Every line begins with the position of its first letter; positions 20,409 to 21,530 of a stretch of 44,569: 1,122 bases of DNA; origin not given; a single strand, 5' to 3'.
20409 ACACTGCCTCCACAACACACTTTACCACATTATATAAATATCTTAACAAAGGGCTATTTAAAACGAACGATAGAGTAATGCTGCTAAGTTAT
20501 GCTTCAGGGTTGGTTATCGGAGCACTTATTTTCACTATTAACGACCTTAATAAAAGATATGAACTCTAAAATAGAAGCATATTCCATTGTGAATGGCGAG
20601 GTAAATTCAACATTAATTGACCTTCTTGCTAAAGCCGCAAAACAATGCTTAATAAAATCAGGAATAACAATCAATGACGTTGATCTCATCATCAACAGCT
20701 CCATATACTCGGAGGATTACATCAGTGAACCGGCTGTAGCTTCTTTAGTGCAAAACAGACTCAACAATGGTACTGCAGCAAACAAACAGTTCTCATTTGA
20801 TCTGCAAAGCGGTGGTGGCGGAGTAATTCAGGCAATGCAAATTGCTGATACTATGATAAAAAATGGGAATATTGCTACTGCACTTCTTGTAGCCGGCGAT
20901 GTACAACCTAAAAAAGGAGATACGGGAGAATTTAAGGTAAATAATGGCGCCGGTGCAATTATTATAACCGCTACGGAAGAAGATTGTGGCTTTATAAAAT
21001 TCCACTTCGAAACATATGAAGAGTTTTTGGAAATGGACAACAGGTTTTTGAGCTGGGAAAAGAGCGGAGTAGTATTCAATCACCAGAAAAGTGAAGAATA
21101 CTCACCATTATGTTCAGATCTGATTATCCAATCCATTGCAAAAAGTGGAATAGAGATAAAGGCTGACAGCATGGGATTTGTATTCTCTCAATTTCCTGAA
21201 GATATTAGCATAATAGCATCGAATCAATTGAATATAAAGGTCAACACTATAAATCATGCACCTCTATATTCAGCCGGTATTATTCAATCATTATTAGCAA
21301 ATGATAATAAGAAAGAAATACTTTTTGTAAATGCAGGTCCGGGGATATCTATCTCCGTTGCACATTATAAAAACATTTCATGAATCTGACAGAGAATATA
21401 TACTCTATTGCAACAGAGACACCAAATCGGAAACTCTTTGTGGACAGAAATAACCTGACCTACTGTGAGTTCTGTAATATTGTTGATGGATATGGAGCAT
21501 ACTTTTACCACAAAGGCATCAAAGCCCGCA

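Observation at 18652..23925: Five-gene ole-like (olefin / beta-lactone) lipid cluster in a Bacteroidota context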

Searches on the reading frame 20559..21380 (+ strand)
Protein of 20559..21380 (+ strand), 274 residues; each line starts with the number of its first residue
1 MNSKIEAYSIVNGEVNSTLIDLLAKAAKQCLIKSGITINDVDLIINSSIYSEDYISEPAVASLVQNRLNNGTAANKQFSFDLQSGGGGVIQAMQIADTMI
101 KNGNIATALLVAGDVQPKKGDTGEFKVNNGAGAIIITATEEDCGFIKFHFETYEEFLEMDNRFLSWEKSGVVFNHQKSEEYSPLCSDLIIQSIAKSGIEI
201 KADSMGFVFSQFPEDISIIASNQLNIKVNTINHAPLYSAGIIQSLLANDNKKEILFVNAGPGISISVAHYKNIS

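Call 5: search_protein_families(library=pfam, proteins=[window:20559-21380:+], max_evalue=0.01)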
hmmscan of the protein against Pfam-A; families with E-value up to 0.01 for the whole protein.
window:20559-21380:+ (274 aa): 1 family
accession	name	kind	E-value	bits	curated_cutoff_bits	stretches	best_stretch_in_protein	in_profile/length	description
PF08545.16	ACP_syn_III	-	3.1e-09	37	24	1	80-152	1-78/80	3-Oxoacyl-[acyl-carrier-protein (ACP)] synthase III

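Call 6: search_protein_families(library=ncbifam, proteins=[window:20559-21380:+], max_evalue=0.01)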
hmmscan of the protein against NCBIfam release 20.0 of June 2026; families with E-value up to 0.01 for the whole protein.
window:20559-21380:+ (274 aa): 12 families
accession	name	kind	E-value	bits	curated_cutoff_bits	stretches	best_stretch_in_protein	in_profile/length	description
NF006829.0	PRK09352.1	subfamily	1.1e-16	60.7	249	1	17-153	51-185/322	beta-ketoacyl-ACP synthase 3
TIGR00747.1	fabH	subfamily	1.2e-14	54.1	292.1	1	21-154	53-184/322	beta-ketoacyl-ACP synthase III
NF006720.0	PRK09258.1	equivalog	9.8e-12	44.8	285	1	20-114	62-151/338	3-oxoacyl-ACP synthase III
NF005541.0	PRK07204.1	equivalog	3.2e-09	36.6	402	1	11-155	47-188/329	beta-ketoacyl-ACP synthase III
NF005308.0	PRK06840.1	equivalog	3.9e-08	32.7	315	1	18-114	52-144/339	3-oxoacyl-ACP synthase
NF003274.0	PRK04262.1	equivalog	2.1e-07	30.3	244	1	22-141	54-168/347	hydroxymethylglutaryl-CoA synthase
NF005703.0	PRK07515.1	equivalog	1e-05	24.6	304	1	16-115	93-185/373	beta-ketoacyl-ACP synthase III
NF004623.0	PRK05963.1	equivalog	1.6e-05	24.4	437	1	16-141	51-173/328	beta-ketoacyl-ACP synthase III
NF004811.0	PRK06158.1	subfamily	0.00034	19.7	421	1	17-119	26-118/384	acetyl-CoA acetyltransferase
NF004715.0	PRK06059.1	equivalog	0.0057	15.7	424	1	17-118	21-117/399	lipid-transfer protein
NF004720.0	PRK06064.1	subfamily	0.0062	15.3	420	1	15-107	18-106/389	thiolase domain-containing protein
TIGR01835.1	HMG-CoA-S_prok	equivalog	0.0087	14.9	360.35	0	19-137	49-161/382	hydroxymethylglutaryl-CoA synthase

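Call 11: find_homologous_proteins(query=window:20559-21380:+)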
Query window:20559-21380:+ (274 aa): 2 proteins with E <= 0.001 among 985 candidates.
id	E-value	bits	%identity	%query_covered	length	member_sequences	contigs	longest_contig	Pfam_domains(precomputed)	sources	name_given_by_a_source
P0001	9.7e-164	561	95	100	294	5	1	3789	PF08545.17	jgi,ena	-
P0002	2.5e-86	307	56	99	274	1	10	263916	PF08545.17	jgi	jgi:3-oxoacyl-[acyl-carrier-protein] synthase III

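Call 13: search_solved_structures(query=window:20559-21380:+, max_evalue=0.01)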
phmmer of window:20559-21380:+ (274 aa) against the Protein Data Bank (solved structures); distinct sequences matched with E-value up to 0.01: 37.
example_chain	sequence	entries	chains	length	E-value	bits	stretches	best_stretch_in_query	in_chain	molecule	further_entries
5bqs_A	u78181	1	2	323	4.1e-09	39.4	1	19-142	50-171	3-oxoacyl-[acyl-carrier-protein] synthase 3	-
3il3_A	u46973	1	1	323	5.8e-09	39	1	19-152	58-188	3-oxoacyl-[acyl-carrier-protein] synthase 3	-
5by7_A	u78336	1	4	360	8.7e-09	38.4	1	8-118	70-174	3-oxoacyl-ACP synthase III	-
2ebd_A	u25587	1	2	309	9.2e-09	38.3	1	18-162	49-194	3-oxoacyl-[acyl-carrier-protein] synthase 3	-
3il6_A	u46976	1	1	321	1.1e-07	34.7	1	19-140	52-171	3-oxoacyl-[acyl-carrier-protein] synthase 3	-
3il4_A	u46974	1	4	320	1.2e-07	34.7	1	19-140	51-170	3-oxoacyl-[acyl-carrier-protein] synthase 3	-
3il5_A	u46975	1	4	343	1.3e-07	34.5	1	19-140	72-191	3-oxoacyl-[acyl-carrier-protein] synthase 3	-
3fk5_A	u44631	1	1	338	3.4e-07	33.2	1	21-115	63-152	3-oxoacyl-synthase III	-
4nhd_A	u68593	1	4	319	4.3e-07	32.8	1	16-157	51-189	3-oxoacyl-[acyl-carrier-protein] synthase 3 protein 1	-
4ylt_A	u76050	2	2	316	4.6e-07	32.7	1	18-151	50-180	3-oxoacyl-[acyl-carrier-protein] synthase 3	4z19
4x9k_A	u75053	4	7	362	5.4e-07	32.5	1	20-145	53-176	3-oxoacyl-[acyl-carrier-protein] synthase 3 protein 2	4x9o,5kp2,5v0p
4ryb_A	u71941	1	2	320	5.5e-07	32.5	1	16-148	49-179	3-oxoacyl-[acyl-carrier-protein] synthase 3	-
4ktm_A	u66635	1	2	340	8.4e-07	31.9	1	21-115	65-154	3-oxoacyl-[ACP] synthase III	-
4ku3_A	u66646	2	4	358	8.9e-07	31.8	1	21-115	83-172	3-oxoacyl-[ACP] synthase III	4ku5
4kti_A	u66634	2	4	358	8.9e-07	31.8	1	21-115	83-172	3-oxoacyl-[ACP] synthase III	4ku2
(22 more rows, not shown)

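Call 14: find_encoding_contigs(protein=P0002, flank=10000, max_places=4)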
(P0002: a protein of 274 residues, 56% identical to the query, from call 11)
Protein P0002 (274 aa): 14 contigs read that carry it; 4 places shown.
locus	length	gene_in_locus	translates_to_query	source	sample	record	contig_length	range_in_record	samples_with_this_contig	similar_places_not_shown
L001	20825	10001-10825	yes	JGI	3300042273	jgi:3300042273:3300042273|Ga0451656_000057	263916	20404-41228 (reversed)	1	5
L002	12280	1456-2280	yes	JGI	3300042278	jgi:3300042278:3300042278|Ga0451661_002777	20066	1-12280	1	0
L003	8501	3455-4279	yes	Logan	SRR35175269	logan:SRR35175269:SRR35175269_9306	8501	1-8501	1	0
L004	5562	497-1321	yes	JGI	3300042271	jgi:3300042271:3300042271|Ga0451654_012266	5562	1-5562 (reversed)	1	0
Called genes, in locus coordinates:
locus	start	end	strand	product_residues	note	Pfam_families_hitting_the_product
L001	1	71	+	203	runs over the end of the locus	-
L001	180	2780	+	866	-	PF00933:Glyco_hydro_3, PF01915:Glyco_hydro_3_C, PF07691:PA14, PF14310:Fn3-like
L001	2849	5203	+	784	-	PF13620:CarboxypepD_reg, PF13715:CarbopepD_reg_2, PF00593:TonB_dep_Rec_b-barrel, PF14905:OMP_b-brl_3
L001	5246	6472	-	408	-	PF06738:ThrE, PF12821:ThrE_2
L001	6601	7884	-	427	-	PF03313:SDH_alpha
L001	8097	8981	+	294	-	PF12146:Hydrolase_4, PF00561:Abhydrolase_1, PF12697:Abhydrolase_6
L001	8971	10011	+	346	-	PF08545:ACP_syn_III, PF08541:ACP_syn_III_C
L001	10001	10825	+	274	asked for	PF08545:ACP_syn_III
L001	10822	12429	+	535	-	PF00501:AMP-binding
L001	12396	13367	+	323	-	PF01073:3Beta_HSD, PF01370:Epimerase, PF02719:Polysacc_synt_2, PF04321:RmlD_sub_bind, PF05368:NmrA (weak), PF16363:GDP_Man_Dehyd, PF13460:NAD_binding_10, PF07993:NAD_binding_4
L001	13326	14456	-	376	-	PF18027:Pepdidase_M14_N, PF00246:Peptidase_M14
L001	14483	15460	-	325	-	PF01916:DS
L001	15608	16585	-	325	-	PF01408:GFO_IDH_MocA, PF03807:F420_oxidored (faint), PF22725:GFO_IDH_MocA_C3, PF02894:GFO_IDH_MocA_C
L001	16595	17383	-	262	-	PF04397:LytTR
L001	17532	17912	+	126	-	PF01618:MotA_ExbB (weak)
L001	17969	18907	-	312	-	PF00248:Aldo_ket_red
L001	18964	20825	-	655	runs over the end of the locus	PF13385:Laminin_G_3, PF02210:Laminin_G_2 (weak), PF18911:PKD_4 (weak), PF13585:CHU_C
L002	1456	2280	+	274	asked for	PF08545:ACP_syn_III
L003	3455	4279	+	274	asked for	PF08545:ACP_syn_III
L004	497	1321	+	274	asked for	PF08545:ACP_syn_III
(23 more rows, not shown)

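Call 15: find_encoding_contigs(protein=P0001, flank=10000, max_places=4)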
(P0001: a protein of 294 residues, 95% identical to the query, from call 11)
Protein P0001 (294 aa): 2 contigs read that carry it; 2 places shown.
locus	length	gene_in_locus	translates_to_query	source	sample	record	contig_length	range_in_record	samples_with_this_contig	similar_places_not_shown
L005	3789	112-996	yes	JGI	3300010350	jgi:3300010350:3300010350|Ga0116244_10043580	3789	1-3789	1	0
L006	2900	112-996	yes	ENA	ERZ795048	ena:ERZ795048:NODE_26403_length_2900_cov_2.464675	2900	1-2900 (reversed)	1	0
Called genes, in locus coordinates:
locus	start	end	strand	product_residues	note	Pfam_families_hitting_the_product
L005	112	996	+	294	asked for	PF08545:ACP_syn_III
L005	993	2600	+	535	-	PF00501:AMP-binding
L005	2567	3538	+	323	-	PF01073:3Beta_HSD, PF01370:Epimerase, PF02719:Polysacc_synt_2, PF04321:RmlD_sub_bind, PF05368:NmrA, PF16363:GDP_Man_Dehyd, PF13460:NAD_binding_10, PF07993:NAD_binding_4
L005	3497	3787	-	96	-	?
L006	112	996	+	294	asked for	PF08545:ACP_syn_III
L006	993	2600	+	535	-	PF00501:AMP-binding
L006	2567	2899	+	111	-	?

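Call 53: search_protein_families(library=ncbifam, proteins=[L001:8097-8978:+], max_evalue=1e-10)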
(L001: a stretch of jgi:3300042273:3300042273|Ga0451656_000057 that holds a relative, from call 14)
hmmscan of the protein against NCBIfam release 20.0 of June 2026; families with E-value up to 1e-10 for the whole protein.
L001:8097-8978:+ (294 aa): 8 families
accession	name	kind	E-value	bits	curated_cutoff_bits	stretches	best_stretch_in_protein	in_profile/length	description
NF002043.0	PRK00870.1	subfamily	7.1e-69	232.5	265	1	6-289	9-300/302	haloalkane dehalogenase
NF002938.0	PRK03592.1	equivalog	2.7e-35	122.1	241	1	12-291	6-293/298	haloalkane dehalogenase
NF002873.0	PRK03204.1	equivalog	1.4e-25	90.2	466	1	11-141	9-136/286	haloalkane dehalogenase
TIGR03056.1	bchO_mg_che_rel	equivalog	3.6e-16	59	172.55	1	17-134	7-123/278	alpha/beta fold hydrolase BchO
NF004514.1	PRK05855.1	equivalog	1.7e-13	50.1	455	0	24-120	8-105/578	SDR family oxidoreductase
TIGR03695.1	menH_SHCHC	equivalog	3.7e-12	46.2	208.55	0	39-139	3-104/252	2-succinyl-6-hydroxy-2,4-cyclohexadiene-1-carboxylate synthase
NF011457.0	PRK14875.1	equivalog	2.9e-11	43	307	1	12-128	106-220/372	acetoin dehydrogenase dihydrolipoyllysine-residue acetyltransferase subunit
TIGR02427.1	protocat_pcaD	equivalog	3.8e-11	42.8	255.85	0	28-287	2-250/251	3-oxoadipate enol-lactonase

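Call 54: search_solved_structures(query=L001:8097-8978:+, max_evalue=1e-10)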
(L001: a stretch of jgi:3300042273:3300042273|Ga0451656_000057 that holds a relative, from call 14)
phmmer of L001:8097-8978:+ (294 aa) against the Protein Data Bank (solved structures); distinct sequences matched with E-value up to 1e-10: 123 (the best 60 are shown).
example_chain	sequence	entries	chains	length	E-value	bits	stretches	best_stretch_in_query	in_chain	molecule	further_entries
5esr_A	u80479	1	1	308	4e-49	170.7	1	13-287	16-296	Haloalkane dehalogenase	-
6f9o_A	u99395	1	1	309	1.5e-44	155.7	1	7-288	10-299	Haloalkane dehalogenase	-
4mj3_A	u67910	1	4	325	2.8e-43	151.5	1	14-288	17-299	Haloalkane dehalogenase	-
2xt0_A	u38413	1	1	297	1.3e-24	90.2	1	23-275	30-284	HALOALKANE DEHALOGENASE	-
7avr_A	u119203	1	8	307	2.1e-22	82.9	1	24-273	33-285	Haloalkane dehalogenase 1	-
8ckp_D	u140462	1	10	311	2.1e-21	79.7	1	13-156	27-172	Alpha/beta fold hydrolase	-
8ooh_A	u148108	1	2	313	3.1e-21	79.1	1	13-153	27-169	Alpha/beta fold hydrolase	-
1b6g_A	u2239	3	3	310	1e-19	74.2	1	6-138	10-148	HALOALKANE DEHALOGENASE | PROTEIN (HALOALKANE DEHALOGENASE)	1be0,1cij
1edb_A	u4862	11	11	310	1e-19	74.2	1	6-138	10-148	HALOALKANE DEHALOGENASE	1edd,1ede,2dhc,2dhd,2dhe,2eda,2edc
1hde_A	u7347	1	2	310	1.1e-19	74.1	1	6-137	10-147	HALOALKANE DEHALOGENASE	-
1bee_A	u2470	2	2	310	1.1e-19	74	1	6-136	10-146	HALOALKANE DEHALOGENASE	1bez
6y9e_A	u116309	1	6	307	5e-18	68.6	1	15-288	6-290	Ancestral haloalkane dehalogenase AncHLD2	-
6y9f_A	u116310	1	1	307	2.1e-17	66.6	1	18-287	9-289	Ancestral haloalkane dehalogenase AncHLD3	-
8oe6_A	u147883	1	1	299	7.1e-17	64.8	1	12-284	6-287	Structure of hyperstable haloalkane dehalogenase variant DhaA231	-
6y9g_A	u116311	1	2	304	9.5e-16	61.1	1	13-289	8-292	Ancestral haloalkane dehalogenase AncHLD5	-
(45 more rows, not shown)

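Call 68: search_protein_representatives(alignment_id=A4)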
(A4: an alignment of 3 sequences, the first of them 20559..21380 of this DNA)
Query: 3 sequences, 274 profile positions. Proteins with E-value up to 0.001 (for the whole library): 1163; up to 1e-10: 440; up to 1e-30: 28. The best 150 are listed.
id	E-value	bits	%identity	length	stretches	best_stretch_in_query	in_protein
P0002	4.9e-158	541.0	-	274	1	1-273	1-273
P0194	5.0e-60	219.5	-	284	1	2-273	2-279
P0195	1.0e-55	205.3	-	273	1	16-272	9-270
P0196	4.3e-44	167.2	-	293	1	18-273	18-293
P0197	5.4e-43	163.6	-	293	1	3-272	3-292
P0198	1.3e-41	159.1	-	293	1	2-272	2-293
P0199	6.9e-40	153.4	-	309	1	1-273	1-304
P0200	4.6e-39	150.7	-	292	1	19-272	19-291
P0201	2.2e-36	142.0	-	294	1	20-272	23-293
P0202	3.2e-36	141.4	-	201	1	8-176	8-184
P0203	2.9e-35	138.3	-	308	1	19-274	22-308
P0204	3.2e-35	138.1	-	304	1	2-273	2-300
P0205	6.2e-35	137.2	-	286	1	2-272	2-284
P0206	2.0e-34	135.5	-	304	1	3-273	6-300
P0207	3.0e-34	134.9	-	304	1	17-273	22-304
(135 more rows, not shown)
